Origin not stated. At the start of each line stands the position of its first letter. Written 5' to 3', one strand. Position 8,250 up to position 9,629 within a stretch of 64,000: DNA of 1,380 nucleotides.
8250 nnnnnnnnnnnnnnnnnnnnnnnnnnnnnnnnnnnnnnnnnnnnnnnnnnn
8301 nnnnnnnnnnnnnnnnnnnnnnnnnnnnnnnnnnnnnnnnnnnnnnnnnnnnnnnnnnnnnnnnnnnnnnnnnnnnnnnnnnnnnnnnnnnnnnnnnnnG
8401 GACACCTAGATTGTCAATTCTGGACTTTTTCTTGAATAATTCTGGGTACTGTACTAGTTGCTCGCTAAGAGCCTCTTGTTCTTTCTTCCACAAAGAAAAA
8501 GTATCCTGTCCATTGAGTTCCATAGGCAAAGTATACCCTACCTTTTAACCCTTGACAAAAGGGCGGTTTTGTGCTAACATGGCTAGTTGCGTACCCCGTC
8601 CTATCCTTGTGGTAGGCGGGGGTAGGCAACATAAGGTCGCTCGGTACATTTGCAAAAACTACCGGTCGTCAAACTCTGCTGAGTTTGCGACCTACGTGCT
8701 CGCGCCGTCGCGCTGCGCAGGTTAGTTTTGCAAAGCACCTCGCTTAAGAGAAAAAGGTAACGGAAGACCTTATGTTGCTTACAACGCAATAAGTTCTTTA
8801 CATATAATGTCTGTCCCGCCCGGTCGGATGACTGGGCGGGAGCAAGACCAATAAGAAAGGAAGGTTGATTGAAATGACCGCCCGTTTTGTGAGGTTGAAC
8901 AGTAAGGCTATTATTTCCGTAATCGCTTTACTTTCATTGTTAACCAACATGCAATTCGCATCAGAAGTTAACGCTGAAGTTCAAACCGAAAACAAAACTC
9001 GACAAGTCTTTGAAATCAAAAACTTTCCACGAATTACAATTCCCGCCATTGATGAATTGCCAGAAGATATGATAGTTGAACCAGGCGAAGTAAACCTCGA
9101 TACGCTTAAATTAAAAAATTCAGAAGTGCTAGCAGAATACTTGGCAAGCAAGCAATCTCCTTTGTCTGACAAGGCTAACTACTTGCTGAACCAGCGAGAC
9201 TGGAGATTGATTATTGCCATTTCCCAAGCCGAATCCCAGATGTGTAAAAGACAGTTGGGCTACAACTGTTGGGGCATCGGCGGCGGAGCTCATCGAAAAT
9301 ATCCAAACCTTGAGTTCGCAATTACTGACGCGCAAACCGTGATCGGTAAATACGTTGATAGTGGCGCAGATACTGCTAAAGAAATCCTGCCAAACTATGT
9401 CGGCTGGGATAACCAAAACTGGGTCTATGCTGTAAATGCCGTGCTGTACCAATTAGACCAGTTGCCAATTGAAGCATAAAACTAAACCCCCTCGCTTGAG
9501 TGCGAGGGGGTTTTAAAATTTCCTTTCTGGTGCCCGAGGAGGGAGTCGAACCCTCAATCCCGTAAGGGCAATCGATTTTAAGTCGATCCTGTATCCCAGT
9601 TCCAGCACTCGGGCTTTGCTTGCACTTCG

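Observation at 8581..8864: Long structured GC-rich 5' leader (candidate cis-regulatory RNA or ncRNA) behind a strong promoter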

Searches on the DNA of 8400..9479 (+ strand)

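Call 4: search_rna_families(source=window, start=8400, end=9000, threshold=evalue, max_evalue=10, show_alignments=3)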
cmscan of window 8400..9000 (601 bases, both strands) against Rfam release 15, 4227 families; matches with E-value up to 10: 3.
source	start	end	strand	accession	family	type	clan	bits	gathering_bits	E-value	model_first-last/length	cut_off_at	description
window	8851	8875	+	RF01360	CRISPR-DR47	Gene; CRISPR;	-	20.4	39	0.34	1-37/37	no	CRISPR RNA direct repeat element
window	8817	8838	+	RF01322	CRISPR-DR9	Gene; CRISPR;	-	14.8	45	3.3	5-26/37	no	CRISPR RNA direct repeat element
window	8817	8838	-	RF01322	CRISPR-DR9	Gene; CRISPR;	-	13.8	45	6.8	5-26/37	no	CRISPR RNA direct repeat element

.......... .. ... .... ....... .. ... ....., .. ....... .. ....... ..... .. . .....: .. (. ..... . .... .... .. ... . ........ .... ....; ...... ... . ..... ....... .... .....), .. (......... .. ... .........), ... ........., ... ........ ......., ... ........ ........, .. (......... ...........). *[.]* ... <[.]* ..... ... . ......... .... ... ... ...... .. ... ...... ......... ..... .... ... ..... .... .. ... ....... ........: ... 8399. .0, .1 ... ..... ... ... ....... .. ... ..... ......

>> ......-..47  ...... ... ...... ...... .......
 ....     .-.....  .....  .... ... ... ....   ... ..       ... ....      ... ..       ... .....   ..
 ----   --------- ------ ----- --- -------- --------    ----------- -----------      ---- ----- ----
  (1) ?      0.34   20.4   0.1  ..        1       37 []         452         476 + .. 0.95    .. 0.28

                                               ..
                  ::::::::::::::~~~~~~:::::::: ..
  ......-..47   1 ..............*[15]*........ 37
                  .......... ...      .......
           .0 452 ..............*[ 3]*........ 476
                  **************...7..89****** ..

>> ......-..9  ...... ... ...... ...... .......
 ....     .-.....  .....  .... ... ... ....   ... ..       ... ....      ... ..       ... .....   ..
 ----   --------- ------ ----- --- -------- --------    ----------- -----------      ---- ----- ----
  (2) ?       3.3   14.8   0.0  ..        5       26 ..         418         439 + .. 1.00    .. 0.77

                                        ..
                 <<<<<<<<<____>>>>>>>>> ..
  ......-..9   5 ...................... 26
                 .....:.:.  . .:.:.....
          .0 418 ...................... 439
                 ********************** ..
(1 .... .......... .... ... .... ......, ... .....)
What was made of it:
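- On Any Rfam 15 family (riboswitches, ribozymes, leaders, sRNAs, tmRNA, RNase P, SRP, 6S): Window 8400-9000 at E <= 10: only three sub-threshold CRISPR-repeat chance hits (call 4).
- Closest known: ydaO/yuaA. Different: There is no sequence or structure match (Rfam, E <= 10, call 4).
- No Rfam match, ydaO included, at E <= 10 (call 4).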

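Call 80: build_rna_model(alignment_id=A1, structure=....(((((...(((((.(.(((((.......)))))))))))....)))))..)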
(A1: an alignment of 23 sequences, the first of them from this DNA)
Model R1 built from alignment A1 (23 sequences, 54 columns); structure: as given.
model positions 51; base pairs 16; branch points 0; effective number of sequences 4.26; information 1.086 bits per position. Calibrated on 0.2 Mb of random sequence (short: E-values are rough).
structure used (alignment columns):
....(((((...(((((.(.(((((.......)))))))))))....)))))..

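Call 81: search_with_rna_model(model_id=R1, sources=[window, L004, L005, L006, L009, L010, L011, L012, L015, L017, L019, L020, L021, L025, L027, L028, L030, L032, L033, L034, L035, L037, L042, L043, L045, L047, L048, L049, L109, L110, L112, L113], max_evalue=1, make_alignment=true)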
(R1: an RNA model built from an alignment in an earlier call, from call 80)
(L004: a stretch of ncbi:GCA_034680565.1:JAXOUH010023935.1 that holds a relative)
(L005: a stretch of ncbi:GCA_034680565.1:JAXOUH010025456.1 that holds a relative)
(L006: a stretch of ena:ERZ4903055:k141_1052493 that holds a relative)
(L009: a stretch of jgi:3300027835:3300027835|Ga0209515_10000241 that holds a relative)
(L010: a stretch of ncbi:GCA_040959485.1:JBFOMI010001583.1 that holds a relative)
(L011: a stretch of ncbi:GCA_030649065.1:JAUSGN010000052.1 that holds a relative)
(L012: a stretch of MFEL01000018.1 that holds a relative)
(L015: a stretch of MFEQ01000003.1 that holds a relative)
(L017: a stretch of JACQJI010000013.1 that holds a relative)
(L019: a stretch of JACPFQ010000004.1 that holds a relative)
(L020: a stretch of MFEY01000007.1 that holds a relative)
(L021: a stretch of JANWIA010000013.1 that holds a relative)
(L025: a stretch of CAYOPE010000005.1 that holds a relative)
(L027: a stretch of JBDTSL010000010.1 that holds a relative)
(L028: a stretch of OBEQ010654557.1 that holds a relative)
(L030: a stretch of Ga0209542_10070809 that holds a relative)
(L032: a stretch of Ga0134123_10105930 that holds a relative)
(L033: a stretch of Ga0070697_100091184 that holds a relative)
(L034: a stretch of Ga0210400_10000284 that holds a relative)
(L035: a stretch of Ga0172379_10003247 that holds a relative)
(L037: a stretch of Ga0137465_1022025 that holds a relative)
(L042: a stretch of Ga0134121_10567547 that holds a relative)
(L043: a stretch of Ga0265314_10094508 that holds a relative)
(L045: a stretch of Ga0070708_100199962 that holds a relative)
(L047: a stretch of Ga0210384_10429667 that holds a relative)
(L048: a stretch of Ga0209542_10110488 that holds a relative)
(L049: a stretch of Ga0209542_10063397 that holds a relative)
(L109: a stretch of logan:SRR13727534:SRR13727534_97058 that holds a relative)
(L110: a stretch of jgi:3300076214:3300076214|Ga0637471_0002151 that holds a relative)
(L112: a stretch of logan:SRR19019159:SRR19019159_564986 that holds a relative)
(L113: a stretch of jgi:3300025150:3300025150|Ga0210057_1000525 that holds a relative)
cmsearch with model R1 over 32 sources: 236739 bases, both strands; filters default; matches with E-value up to 1: 58.
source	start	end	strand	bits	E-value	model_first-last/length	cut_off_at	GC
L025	5194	5244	-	79.2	3.1e-20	1-51/51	no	0.67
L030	59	109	+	78.8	4.1e-20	1-51/51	no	0.63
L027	5619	5669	-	78.6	4.6e-20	1-51/51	no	0.69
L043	1799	1849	-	78.3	5.9e-20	1-51/51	no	0.65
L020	7705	7755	-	78.2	6.3e-20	1-51/51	no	0.65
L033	928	978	-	77.9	7.5e-20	1-51/51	no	0.69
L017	4605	4655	-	77.6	9.4e-20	1-51/51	no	0.63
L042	62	112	+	77.6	9.5e-20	1-51/51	no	0.65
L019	7266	7316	+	77.2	1.2e-19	1-51/51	no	0.67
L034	2393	2443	-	77.2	1.2e-19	1-51/51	no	0.65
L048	2376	2426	+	76.4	2.1e-19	1-51/51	no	0.69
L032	2074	2124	+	76.1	2.6e-19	1-51/51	no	0.63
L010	3797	3847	-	75.9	2.9e-19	1-51/51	no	0.65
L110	2229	2279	+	74.8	6.3e-19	1-51/51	no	0.63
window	8582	8632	+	71.7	5.1e-18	1-51/51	no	0.59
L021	3068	3117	-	68.5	4.6e-17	1-51/51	no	0.64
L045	1418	1467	-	68.4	4.9e-17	1-51/51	no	0.58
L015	6344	6393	-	68.3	5.3e-17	1-51/51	no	0.64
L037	1702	1751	+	68.3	5.3e-17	1-51/51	no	0.64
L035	1777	1826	+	66.9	1.4e-16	1-51/51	no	0.66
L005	2933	2982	-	66.5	1.8e-16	1-51/51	no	0.6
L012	4045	4095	-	65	5e-16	1-51/51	no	0.73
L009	3891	3942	-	64.4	7.6e-16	1-51/51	no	0.71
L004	3911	3960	-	63.5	1.4e-15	1-51/51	no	0.62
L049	42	92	-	59.8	1.8e-14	1-51/51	no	0.69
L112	1265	1314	+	59.6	2e-14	1-51/51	no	0.68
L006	4018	4068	-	59.5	2.1e-14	1-51/51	no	0.63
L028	294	345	-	58.3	4.7e-14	1-51/51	no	0.69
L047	951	1004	-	57.2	9.8e-14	1-51/51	no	0.65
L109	2339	2386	+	54.8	5e-13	1-51/51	no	0.65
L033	927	974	+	25.4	0.00026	1-51/51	no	0.71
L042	65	114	-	25.2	0.0003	1-51/51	no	0.66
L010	3795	3844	+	25.1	0.00033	1-51/51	no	0.64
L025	5192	5243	+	25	0.00034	1-51/51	no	0.63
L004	3909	3958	+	25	0.00034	1-51/51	no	0.62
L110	2231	2281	-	25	0.00034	1-51/51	no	0.63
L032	2075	2126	-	24.9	0.00038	1-51/51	no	0.6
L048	2379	2428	-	24.4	0.00051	1-51/51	no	0.7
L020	7703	7754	+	23.8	0.00078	1-51/51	no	0.63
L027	5617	5668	+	23.2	0.0012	1-51/51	no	0.65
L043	1797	1848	+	22.9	0.0015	1-51/51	no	0.62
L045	1416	1466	+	22.7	0.0016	1-51/51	no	0.59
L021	3066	3116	+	21.8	0.003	1-51/51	no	0.65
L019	7269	7318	-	21.4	0.0041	1-51/51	no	0.66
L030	63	110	-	21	0.0054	1-51/51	no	0.67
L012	4043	4092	+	20.8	0.0061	1-51/51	no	0.74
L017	4604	4651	+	19.8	0.012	1-51/51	no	0.67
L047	949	1002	+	19.6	0.013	1-51/51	no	0.69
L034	2391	2440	+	19.2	0.018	1-51/51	no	0.66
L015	6342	6392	+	18.2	0.035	1-51/51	no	0.61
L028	292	344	+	17.6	0.053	1-51/51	no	0.66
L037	1703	1753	-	16.9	0.088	1-51/51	no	0.63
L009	3889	3941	+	16.7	0.1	1-51/51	no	0.7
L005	2931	2979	+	16.1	0.14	1-51/51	no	0.59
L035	1780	1828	-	16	0.16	1-51/51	no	0.63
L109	2342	2388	-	14.6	0.4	1-51/51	no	0.62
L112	1268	1316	-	14.3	0.51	1-51/51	no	0.67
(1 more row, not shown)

Alignment A5: 58 matches aligned to the model, 63 columns, each read 5' to 3' on its own strand. Consensus structure (alignment columns), stored with it:
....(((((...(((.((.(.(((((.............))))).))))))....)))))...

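Call 82: search_with_rna_model(model_id=R1, sources=[window, L004, L005, L006, L009, L010, L012, L015, L017, L019, L020, L021, L025, L027, L028, L030, L032, L033, L034, L035, L037, L042, L043, L045, L047, L048, L049, L109, L110, L112], max_evalue=1e-10, make_alignment=true)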
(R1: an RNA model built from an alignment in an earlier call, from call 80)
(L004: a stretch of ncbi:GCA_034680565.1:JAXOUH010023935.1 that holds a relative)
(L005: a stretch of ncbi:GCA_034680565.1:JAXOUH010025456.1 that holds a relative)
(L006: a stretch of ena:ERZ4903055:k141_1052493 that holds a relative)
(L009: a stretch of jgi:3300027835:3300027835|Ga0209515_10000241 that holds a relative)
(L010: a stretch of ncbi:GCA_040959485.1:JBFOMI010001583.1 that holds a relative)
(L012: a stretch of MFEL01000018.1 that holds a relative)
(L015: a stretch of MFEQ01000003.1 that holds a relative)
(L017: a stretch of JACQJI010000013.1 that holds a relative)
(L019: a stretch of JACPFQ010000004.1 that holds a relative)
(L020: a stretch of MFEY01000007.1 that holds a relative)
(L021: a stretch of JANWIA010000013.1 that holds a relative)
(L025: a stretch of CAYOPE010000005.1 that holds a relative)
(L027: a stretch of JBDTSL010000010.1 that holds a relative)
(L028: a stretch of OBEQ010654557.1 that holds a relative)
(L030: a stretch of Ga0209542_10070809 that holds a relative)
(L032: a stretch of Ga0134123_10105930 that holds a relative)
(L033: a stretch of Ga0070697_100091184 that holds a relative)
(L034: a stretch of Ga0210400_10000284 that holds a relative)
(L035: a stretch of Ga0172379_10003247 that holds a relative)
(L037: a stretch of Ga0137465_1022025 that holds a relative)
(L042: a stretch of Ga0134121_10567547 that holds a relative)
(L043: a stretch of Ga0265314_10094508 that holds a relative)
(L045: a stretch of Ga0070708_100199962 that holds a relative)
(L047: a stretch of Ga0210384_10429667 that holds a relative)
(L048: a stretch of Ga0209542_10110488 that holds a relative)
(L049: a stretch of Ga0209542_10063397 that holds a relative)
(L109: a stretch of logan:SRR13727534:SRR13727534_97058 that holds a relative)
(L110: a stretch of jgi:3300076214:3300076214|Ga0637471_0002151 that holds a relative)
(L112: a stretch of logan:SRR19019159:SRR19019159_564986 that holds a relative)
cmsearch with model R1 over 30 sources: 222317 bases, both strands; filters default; matches with E-value up to 1e-10: 30.
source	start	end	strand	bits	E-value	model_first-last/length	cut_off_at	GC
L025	5194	5244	-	79.2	2.9e-20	1-51/51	no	0.67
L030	59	109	+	78.8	3.9e-20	1-51/51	no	0.63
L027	5619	5669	-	78.6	4.4e-20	1-51/51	no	0.69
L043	1799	1849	-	78.3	5.5e-20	1-51/51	no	0.65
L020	7705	7755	-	78.2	5.9e-20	1-51/51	no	0.65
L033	928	978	-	77.9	7.1e-20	1-51/51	no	0.69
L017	4605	4655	-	77.6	8.8e-20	1-51/51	no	0.63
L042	62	112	+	77.6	9e-20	1-51/51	no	0.65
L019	7266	7316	+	77.2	1.1e-19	1-51/51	no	0.67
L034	2393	2443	-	77.2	1.1e-19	1-51/51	no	0.65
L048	2376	2426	+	76.4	2e-19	1-51/51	no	0.69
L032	2074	2124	+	76.1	2.4e-19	1-51/51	no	0.63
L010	3797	3847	-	75.9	2.8e-19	1-51/51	no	0.65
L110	2229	2279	+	74.8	6e-19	1-51/51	no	0.63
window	8582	8632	+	71.7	4.8e-18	1-51/51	no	0.59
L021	3068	3117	-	68.5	4.3e-17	1-51/51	no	0.64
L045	1418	1467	-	68.4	4.6e-17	1-51/51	no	0.58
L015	6344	6393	-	68.3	5e-17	1-51/51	no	0.64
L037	1702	1751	+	68.3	5e-17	1-51/51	no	0.64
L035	1777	1826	+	66.9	1.3e-16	1-51/51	no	0.66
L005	2933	2982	-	66.5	1.6e-16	1-51/51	no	0.6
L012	4045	4095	-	65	4.7e-16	1-51/51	no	0.73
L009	3891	3942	-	64.4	7.1e-16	1-51/51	no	0.71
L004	3911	3960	-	63.5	1.3e-15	1-51/51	no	0.62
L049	42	92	-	59.8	1.6e-14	1-51/51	no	0.69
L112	1265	1314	+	59.6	1.9e-14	1-51/51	no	0.68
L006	4018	4068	-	59.5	1.9e-14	1-51/51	no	0.63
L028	294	345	-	58.3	4.4e-14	1-51/51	no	0.69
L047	951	1004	-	57.2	9.2e-14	1-51/51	no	0.65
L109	2339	2386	+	54.8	4.7e-13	1-51/51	no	0.65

Alignment A6: 30 matches aligned to the model, 58 columns, each read 5' to 3' on its own strand. Consensus structure (alignment columns), stored with it:
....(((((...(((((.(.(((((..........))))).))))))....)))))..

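Call 87: build_rna_model(alignment_id=A7, structure=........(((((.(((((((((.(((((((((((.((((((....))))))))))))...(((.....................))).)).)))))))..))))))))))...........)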
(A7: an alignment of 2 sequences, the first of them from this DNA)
Model R2 built from alignment A7 (2 sequences, 122 columns); structure: as given.
model positions 122; base pairs 34; branch points 1; effective number of sequences 0.91; information 0.591 bits per position. Calibrated on 0.2 Mb of random sequence (short: E-values are rough).
structure used (alignment columns):
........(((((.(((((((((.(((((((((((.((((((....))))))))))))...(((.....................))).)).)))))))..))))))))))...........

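Call 88: search_with_rna_model(model_id=R2, sources=[window, L004, L005, L006, L009, L010, L011, L012, L015, L017, L019, L020, L021, L025, L027, L028, L030, L032, L033, L034, L035, L037, L042, L043, L045, L047, L048, L049, L109, L110, L112, L113], max_evalue=10, show_alignments=5)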
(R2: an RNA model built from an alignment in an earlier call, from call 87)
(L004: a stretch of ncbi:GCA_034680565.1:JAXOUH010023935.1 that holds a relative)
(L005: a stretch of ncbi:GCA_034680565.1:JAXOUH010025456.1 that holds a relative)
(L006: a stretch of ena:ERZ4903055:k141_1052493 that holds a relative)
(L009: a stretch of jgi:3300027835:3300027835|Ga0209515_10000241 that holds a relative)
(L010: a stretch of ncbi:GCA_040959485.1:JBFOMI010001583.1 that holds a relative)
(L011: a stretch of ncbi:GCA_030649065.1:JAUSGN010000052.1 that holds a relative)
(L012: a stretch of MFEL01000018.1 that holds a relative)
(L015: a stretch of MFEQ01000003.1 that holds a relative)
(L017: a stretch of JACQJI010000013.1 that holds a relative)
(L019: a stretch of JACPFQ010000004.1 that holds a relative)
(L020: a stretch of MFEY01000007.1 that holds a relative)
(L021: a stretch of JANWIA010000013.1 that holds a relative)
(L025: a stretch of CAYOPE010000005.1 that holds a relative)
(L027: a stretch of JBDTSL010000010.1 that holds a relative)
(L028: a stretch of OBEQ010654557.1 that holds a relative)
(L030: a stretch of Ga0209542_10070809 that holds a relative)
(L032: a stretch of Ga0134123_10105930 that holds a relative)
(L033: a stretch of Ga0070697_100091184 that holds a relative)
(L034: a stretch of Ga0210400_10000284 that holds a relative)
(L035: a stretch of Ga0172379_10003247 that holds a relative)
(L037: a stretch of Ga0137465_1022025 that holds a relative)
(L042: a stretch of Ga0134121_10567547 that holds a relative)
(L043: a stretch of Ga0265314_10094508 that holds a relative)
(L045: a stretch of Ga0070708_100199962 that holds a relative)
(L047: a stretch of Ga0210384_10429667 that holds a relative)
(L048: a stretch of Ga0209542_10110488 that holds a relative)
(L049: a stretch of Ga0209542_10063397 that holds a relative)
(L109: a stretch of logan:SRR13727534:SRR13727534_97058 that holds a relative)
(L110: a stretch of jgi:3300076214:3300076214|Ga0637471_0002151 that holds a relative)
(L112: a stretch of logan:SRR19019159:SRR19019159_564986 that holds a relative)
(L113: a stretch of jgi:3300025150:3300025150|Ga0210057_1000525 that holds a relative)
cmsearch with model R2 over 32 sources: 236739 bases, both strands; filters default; matches with E-value up to 10: 4.
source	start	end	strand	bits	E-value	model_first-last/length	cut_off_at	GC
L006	3894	4015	-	150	3.1e-38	1-122/122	no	0.48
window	8636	8750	+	133.1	1.3e-33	1-122/122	no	0.55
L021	1834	1952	-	57.6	5.2e-13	1-122/122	no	0.45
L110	2283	2422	+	19.3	0.015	1-122/122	no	0.44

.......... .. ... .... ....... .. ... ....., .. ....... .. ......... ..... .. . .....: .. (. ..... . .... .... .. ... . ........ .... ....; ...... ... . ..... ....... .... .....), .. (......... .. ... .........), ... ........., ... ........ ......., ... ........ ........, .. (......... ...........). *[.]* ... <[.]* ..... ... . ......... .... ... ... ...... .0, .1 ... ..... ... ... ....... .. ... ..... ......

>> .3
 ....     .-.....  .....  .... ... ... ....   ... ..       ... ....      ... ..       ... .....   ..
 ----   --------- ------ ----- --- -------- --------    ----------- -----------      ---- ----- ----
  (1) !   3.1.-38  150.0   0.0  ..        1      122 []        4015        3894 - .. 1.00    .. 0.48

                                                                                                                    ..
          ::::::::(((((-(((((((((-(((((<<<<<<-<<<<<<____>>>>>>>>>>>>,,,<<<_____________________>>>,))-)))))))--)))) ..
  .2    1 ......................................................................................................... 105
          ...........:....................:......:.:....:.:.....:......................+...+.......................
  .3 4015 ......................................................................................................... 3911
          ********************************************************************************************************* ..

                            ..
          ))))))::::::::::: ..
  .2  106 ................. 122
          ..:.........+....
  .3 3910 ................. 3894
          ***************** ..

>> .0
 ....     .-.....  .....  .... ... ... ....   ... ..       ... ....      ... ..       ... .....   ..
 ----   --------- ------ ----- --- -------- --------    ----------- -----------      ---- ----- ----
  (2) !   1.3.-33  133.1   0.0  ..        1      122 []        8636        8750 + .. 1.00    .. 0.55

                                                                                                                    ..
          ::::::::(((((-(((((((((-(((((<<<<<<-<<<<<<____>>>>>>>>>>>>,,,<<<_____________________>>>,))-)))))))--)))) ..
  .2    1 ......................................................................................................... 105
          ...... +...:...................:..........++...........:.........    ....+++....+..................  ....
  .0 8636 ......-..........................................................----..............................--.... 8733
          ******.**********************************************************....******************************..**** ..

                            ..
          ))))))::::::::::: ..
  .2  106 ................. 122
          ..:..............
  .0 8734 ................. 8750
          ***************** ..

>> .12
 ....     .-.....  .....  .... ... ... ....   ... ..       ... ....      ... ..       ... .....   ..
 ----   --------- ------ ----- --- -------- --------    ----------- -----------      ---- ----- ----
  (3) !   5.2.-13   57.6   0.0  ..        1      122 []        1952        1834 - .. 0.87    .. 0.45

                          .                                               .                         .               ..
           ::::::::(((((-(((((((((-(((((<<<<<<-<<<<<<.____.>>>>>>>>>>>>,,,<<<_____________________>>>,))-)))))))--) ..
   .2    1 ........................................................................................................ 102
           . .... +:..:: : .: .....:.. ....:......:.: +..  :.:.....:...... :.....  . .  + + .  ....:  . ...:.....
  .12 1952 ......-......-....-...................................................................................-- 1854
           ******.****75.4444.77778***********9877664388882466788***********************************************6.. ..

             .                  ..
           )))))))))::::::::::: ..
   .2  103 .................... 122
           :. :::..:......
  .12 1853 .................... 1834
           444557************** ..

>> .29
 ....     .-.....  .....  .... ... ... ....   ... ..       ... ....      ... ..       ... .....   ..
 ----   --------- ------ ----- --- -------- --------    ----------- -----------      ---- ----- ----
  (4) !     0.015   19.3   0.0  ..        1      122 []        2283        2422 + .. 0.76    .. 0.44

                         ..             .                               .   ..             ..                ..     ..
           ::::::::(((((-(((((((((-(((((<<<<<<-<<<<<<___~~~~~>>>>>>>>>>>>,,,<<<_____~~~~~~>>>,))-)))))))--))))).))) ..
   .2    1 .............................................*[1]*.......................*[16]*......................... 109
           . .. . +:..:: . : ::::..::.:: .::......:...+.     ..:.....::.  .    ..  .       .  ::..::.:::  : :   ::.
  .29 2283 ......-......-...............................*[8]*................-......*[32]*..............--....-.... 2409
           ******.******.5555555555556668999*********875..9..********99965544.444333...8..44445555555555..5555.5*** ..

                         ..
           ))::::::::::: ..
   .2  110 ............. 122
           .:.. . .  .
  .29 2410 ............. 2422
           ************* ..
